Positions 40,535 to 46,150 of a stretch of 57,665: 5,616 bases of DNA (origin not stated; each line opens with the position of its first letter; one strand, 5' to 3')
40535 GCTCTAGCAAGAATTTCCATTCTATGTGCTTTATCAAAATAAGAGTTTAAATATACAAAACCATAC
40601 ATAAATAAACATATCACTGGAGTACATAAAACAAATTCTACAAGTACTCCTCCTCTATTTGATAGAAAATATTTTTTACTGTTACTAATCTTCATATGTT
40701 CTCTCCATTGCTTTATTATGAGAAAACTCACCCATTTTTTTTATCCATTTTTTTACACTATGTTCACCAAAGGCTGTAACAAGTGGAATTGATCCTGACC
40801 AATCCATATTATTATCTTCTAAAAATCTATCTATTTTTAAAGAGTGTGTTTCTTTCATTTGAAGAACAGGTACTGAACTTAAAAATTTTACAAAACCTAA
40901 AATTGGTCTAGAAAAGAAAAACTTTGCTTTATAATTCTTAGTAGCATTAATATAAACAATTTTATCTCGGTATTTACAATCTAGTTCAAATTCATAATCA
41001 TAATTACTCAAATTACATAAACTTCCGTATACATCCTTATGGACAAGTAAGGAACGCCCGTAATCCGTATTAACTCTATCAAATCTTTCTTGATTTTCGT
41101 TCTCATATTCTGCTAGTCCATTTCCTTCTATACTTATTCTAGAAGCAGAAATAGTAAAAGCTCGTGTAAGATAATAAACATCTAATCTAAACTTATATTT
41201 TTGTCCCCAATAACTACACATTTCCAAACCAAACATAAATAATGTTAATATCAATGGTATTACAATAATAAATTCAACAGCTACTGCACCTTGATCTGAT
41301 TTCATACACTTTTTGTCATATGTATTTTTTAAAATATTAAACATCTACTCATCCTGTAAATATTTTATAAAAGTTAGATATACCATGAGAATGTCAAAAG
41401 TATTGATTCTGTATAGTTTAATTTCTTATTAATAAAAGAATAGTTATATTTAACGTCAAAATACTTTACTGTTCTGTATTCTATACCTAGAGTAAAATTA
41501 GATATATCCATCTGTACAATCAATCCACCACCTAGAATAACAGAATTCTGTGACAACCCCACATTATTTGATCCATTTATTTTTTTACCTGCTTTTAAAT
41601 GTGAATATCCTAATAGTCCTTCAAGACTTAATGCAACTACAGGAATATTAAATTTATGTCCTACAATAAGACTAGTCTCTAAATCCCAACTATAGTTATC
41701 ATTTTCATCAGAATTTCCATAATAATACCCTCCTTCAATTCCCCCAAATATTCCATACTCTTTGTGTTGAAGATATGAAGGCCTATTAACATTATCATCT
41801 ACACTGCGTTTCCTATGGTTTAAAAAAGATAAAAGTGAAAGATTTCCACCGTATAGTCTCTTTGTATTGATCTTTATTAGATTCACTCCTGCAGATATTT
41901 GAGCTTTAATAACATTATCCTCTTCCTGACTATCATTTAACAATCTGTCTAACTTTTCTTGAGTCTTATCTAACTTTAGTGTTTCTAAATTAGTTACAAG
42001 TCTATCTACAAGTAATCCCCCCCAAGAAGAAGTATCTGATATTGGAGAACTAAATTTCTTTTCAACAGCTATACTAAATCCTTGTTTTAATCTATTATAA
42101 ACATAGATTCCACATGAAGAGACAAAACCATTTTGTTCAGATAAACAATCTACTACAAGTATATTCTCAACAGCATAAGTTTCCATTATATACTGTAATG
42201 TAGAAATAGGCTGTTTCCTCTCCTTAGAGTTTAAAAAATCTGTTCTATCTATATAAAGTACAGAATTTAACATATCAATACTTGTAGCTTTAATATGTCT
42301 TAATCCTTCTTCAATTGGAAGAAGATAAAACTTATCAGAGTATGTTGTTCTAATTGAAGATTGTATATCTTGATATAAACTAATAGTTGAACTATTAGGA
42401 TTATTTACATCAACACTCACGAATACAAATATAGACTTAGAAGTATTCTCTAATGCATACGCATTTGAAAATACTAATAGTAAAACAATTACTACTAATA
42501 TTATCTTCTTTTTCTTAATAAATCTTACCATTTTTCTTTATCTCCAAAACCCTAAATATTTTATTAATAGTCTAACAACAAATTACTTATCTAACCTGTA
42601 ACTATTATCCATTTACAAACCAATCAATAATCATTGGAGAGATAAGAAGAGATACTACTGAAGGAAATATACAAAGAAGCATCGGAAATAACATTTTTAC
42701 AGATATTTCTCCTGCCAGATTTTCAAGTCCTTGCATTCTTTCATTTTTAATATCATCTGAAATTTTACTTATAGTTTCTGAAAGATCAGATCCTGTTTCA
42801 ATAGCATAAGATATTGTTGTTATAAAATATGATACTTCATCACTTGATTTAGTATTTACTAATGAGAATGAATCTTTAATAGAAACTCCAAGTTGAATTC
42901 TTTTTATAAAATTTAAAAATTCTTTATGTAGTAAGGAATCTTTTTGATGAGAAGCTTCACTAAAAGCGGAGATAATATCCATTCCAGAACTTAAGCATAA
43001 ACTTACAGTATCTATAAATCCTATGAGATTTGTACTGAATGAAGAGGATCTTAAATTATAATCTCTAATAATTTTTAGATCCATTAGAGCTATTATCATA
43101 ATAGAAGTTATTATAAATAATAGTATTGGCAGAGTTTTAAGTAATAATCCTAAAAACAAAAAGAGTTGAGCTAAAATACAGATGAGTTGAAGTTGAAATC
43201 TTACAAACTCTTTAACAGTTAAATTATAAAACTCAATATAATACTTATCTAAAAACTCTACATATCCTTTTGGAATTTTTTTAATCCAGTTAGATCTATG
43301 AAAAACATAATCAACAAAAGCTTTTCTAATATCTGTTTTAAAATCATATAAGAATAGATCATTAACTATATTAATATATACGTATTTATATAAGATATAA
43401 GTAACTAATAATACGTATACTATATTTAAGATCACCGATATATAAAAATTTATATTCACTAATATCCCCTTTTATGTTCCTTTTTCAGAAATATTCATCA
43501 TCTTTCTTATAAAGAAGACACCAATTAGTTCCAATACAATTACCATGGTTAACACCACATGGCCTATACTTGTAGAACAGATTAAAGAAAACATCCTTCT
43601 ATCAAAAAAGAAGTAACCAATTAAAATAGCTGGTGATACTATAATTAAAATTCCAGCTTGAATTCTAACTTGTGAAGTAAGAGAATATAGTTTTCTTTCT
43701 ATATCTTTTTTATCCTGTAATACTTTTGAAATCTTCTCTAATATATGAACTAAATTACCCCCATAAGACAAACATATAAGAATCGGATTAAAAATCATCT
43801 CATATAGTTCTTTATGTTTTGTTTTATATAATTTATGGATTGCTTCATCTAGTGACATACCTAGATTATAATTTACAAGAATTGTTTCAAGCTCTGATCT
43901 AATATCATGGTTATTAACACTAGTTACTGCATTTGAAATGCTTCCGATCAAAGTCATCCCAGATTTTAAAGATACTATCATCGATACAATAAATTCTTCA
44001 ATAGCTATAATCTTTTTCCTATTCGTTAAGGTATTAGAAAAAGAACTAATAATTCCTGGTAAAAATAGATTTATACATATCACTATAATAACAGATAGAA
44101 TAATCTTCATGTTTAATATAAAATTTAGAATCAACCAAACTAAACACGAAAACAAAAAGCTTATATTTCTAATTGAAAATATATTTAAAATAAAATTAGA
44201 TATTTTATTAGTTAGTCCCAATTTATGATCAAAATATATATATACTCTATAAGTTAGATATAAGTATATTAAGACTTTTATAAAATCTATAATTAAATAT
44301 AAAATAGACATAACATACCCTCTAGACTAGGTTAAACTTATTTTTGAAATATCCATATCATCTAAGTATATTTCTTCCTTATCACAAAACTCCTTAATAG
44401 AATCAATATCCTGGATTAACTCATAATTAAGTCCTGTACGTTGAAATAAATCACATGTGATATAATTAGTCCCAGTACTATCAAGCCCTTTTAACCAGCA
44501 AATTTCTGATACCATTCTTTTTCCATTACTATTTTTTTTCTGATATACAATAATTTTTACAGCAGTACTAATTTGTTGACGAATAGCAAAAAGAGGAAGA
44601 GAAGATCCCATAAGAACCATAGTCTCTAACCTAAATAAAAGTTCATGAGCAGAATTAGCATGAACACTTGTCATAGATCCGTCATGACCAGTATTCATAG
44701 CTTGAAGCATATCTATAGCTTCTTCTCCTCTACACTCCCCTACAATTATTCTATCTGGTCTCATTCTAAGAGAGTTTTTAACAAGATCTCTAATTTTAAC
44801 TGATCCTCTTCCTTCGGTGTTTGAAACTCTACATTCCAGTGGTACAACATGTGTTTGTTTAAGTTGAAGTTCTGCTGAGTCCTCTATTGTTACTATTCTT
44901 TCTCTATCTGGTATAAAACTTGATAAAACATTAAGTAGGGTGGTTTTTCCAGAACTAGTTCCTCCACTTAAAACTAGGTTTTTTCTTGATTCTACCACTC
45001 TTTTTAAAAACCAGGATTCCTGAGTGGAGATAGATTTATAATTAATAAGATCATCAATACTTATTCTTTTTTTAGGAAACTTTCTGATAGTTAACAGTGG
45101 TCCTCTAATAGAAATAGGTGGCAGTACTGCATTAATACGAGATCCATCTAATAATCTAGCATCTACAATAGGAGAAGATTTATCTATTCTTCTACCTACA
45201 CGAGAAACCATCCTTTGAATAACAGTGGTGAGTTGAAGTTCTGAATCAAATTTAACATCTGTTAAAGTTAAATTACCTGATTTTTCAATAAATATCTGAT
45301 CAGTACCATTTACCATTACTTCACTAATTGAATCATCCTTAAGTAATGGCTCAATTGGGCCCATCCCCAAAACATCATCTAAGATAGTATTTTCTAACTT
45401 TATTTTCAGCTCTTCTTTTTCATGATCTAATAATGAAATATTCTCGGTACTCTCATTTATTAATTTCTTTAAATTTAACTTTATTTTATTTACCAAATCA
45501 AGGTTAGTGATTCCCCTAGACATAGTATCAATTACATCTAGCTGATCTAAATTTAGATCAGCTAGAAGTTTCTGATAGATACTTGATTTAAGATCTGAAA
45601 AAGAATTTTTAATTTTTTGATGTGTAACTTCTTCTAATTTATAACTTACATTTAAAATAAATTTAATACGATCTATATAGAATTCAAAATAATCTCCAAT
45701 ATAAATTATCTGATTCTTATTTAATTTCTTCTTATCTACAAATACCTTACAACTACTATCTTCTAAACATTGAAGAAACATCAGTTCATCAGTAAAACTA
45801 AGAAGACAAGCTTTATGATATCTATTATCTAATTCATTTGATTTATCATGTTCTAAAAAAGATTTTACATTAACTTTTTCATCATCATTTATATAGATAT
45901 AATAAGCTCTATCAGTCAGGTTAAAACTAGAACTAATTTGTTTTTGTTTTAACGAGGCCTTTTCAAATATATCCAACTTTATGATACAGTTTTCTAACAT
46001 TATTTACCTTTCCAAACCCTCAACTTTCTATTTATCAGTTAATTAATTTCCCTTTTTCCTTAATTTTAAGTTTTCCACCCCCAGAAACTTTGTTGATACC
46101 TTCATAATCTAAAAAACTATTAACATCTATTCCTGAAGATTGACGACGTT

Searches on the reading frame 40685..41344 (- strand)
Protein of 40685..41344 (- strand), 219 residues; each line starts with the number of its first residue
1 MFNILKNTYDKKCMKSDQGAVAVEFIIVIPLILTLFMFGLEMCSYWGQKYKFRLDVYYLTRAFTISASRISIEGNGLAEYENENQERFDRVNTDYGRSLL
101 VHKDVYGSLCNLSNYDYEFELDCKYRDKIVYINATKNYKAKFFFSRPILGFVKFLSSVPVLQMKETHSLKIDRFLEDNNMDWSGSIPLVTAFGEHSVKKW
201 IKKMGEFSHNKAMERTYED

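Call 6: search_protein_families(library=pfam, proteins=[window:40685-41344:-], max_evalue=0.001)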
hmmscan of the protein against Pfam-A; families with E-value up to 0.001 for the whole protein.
window:40685-41344:- (219 aa): 1 family
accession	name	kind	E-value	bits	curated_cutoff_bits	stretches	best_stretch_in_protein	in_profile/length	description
PF07811.17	TadE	-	1e-05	26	22.9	1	19-47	1-29/43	TadE-like protein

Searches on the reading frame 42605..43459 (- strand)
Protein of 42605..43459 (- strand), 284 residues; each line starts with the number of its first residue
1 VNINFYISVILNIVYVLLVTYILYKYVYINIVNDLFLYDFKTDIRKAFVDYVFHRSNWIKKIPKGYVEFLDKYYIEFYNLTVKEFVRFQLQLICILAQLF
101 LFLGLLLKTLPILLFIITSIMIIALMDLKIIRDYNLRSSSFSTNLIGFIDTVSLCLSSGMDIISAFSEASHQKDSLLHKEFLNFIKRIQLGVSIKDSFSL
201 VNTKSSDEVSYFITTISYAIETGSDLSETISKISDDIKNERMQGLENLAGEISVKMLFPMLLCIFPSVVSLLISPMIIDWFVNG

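Call 16: search_protein_families(library=pfam, proteins=[window:42605-43459:-], max_evalue=0.001)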
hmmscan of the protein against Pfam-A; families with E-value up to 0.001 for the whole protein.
window:42605-43459:- (284 aa): 1 family
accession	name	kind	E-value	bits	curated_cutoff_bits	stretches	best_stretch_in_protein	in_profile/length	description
PF00482.28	T2SSF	-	5.3e-20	72.1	25.2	1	148-272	1-123/125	Type II secretion system (T2SS), protein F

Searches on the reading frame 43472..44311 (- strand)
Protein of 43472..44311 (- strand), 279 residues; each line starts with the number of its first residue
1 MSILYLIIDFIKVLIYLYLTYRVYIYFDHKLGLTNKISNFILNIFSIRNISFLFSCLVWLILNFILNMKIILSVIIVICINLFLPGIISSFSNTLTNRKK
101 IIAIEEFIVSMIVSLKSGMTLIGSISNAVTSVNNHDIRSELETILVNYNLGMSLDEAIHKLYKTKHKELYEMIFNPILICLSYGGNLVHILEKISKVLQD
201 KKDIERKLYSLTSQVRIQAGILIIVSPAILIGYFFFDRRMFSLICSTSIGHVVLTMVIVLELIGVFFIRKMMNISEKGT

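Call 17: search_protein_families(library=pfam, proteins=[window:43472-44311:-], max_evalue=0.001)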
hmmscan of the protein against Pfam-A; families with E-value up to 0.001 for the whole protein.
window:43472-44311:- (279 aa): 1 family
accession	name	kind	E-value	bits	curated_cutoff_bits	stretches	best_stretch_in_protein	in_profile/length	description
PF00482.28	T2SSF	-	1.6e-13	51.2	25.2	1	108-232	2-122/125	Type II secretion system (T2SS), protein F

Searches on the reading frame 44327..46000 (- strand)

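Call 17: search_protein_families(library=pfam, proteins=[window:44327-46000:-], max_evalue=0.001)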
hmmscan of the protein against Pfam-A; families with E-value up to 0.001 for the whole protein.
window:44327-46000:- (557 aa): 1 family
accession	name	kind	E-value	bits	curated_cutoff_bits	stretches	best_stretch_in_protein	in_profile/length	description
PF00437.27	T2SSE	-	8.3e-62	209.4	24.9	1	212-488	4-276/370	Type II/IV secretion system protein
